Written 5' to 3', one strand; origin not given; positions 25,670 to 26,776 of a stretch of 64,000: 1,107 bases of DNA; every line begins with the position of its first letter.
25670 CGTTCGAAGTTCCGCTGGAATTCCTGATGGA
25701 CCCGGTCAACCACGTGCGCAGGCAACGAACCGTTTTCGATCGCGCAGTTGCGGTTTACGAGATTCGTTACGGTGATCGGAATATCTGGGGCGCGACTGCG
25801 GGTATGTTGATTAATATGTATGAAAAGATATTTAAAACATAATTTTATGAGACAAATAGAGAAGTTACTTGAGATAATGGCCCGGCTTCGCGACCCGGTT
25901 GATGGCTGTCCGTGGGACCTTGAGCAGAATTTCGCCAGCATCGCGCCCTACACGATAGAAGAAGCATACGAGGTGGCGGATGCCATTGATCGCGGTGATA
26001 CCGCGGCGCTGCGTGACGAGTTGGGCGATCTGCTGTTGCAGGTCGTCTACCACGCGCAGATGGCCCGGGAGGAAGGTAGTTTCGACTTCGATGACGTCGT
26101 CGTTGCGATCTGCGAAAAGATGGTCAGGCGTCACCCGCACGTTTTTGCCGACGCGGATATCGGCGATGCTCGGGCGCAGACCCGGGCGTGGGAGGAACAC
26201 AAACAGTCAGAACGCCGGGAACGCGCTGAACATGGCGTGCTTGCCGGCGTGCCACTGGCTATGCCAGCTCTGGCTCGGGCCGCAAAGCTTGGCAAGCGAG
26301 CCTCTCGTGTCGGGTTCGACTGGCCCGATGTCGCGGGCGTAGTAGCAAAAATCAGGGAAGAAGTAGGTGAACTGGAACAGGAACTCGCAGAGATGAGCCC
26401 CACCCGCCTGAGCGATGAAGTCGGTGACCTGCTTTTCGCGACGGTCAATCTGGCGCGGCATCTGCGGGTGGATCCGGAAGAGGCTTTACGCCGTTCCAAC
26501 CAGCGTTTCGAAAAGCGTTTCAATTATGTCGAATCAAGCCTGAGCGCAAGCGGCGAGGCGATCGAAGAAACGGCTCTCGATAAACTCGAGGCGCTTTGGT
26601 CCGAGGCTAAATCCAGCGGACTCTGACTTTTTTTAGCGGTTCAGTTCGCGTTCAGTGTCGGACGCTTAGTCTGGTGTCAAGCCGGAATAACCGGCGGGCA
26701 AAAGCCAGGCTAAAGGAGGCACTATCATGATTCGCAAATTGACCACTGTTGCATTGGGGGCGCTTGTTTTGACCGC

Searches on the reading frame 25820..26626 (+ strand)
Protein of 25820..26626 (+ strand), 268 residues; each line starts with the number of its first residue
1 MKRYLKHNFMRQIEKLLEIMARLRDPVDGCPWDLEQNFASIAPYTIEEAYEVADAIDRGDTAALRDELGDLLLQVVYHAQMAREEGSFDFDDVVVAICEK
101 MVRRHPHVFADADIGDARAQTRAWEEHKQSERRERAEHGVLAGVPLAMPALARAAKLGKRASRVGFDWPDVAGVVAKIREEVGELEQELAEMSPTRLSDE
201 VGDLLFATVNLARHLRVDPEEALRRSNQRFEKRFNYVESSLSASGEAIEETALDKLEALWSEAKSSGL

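Call 29: search_protein_families(library=pfam, proteins=[window:25820-26626:+], max_evalue=0.001)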
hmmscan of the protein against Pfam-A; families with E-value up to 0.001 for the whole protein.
window:25820-26626:+ (268 aa): 3 families
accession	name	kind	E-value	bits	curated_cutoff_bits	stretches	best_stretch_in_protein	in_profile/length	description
PF03819.22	MazG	-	3.2e-40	136.7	22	2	36-109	1-74/74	MazG nucleotide pyrophosphohydrolase domain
PF01503.22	PRA-PH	-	4.9e-11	43.3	21.3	1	174-225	30-81/86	Phosphoribosyl-ATP pyrophosphohydrolase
PF12643.12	MazG-like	-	0.00091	19.9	27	0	180-228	17-64/85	MazG-like family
